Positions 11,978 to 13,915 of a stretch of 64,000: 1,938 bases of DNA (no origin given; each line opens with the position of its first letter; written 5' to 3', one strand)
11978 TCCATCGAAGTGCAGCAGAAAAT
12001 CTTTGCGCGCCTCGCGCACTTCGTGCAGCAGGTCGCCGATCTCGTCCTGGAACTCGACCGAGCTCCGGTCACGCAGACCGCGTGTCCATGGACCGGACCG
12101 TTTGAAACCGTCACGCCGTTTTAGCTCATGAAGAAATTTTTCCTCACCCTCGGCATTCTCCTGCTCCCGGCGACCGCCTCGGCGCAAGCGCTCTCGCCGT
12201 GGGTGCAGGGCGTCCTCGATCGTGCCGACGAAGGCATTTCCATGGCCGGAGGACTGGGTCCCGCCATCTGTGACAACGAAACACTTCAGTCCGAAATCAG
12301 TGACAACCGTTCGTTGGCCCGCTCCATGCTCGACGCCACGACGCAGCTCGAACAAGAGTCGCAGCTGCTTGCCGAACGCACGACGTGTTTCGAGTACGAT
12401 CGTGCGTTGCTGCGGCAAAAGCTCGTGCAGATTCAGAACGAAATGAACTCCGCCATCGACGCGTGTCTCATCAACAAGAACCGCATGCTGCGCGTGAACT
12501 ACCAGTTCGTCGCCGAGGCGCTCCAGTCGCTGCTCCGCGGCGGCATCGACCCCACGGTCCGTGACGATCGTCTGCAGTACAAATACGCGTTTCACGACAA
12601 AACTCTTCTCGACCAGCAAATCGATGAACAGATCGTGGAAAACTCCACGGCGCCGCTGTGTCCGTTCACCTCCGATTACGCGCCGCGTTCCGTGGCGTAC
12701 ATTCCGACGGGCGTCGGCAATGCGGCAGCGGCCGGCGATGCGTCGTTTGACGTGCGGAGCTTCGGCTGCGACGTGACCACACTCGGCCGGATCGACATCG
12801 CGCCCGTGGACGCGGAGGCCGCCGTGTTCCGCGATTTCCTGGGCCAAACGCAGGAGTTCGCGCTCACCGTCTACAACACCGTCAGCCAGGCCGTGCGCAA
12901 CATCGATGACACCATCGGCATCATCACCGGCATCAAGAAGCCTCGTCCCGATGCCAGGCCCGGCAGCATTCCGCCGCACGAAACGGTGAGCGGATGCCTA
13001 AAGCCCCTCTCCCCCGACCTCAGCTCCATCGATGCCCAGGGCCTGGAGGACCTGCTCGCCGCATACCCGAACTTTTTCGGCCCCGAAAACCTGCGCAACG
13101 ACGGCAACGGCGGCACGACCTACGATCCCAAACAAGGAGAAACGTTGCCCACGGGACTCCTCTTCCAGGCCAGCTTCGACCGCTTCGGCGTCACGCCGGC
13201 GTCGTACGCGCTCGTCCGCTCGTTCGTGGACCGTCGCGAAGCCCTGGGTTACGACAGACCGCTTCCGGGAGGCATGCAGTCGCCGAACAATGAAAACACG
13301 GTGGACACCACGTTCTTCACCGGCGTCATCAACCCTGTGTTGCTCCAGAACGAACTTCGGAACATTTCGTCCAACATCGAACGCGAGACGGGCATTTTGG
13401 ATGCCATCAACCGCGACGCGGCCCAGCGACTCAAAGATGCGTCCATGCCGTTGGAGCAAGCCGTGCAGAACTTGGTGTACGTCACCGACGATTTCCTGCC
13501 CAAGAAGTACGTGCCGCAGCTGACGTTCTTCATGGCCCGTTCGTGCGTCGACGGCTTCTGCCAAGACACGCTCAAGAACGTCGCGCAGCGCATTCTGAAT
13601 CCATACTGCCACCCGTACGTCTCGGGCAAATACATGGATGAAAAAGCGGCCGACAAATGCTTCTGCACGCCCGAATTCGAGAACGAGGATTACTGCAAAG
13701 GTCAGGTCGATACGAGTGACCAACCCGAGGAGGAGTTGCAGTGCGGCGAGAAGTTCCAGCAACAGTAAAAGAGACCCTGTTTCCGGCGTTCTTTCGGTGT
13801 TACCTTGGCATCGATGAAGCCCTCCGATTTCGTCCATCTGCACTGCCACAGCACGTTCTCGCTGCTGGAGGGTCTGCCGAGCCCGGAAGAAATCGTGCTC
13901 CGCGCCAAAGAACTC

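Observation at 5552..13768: Five-gene translationally coupled operon encoding only exported Cys-rich proteins with no recognisable domains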

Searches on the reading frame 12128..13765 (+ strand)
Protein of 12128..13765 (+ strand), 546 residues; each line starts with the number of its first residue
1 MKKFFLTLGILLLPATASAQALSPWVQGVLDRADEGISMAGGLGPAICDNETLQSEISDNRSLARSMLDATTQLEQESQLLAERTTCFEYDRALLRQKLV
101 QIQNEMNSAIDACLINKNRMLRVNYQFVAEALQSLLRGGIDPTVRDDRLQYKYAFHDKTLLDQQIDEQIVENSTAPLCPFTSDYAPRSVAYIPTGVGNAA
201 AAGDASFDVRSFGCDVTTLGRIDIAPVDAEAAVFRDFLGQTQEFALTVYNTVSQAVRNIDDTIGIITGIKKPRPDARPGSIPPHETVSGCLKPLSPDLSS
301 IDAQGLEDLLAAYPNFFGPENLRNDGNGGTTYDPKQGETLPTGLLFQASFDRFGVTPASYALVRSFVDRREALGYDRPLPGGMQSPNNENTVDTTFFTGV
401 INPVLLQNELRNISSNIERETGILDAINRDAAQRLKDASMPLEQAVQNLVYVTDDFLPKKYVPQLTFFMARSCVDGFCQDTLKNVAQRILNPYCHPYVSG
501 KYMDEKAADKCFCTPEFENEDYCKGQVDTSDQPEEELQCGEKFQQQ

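Call 3: search_protein_families(library=pfam, proteins=[window:12128-13765:+], max_evalue=1)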
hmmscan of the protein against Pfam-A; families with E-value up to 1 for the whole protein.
window:12128-13765:+ (546 aa): 0 families

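Call 4: search_protein_families(library=ncbifam, proteins=[window:12128-13765:+], max_evalue=1)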
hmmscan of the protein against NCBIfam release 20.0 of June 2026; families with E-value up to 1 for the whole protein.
window:12128-13765:+ (546 aa): 0 families

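Call 32: search_solved_structures(query=A4, max_evalue=10)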
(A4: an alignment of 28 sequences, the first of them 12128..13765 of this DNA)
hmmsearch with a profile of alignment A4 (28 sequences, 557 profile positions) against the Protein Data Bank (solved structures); distinct sequences matched with E-value up to 10: 5.
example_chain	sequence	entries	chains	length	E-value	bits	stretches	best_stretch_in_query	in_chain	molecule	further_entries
5oi7_A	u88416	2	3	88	0.21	13.3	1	391-446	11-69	Centrosomal protein of 85 kDa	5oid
4m3l_A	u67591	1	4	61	0.71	11.6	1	395-445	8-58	E3 ubiquitin-protein ligase TRIM63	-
6yel_A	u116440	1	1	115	2.3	9.9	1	30-115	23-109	Stromal interaction molecule 1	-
4o9b_A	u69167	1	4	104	3.5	9.3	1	30-114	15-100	Stromal interaction molecule 1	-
1aep_A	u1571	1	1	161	6.4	8.4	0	217-259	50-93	APOLIPOPHORIN III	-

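Call 67: search_protein_families(library=phrogs, proteins=[window:12128-13765:+], max_evalue=0.1)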
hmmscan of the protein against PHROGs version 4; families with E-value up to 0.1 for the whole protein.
window:12128-13765:+ (546 aa): 1 family
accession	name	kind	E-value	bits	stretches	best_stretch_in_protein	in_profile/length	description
phrog_27511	-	unknown function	0.053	14.7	0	161-221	33-87/143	-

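Call 68: search_protein_families(library=padloc, proteins=[window:12128-13765:+], max_evalue=0.1)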
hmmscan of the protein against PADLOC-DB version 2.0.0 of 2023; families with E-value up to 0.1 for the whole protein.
window:12128-13765:+ (546 aa): 0 families

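Call 69: search_protein_families(library=pfam, alignment_id=A4, max_evalue=0.01)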
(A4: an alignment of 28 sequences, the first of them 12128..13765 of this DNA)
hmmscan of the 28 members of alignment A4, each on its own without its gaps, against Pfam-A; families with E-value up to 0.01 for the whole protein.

A. member 1, window:12128-13765:+ (546 aa): 0 families

B. families by the number of members that match (of 28 scanned): 0 families
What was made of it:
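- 12128..13768 (+): g5: 546-aa exported protein. Signal peptide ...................|QA. The mature N-terminus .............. is conserved. It has a C473-x4-C478 loop and a Cys-rich C-terminal part. No Pfam hit in 28 orthologues (call 69).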
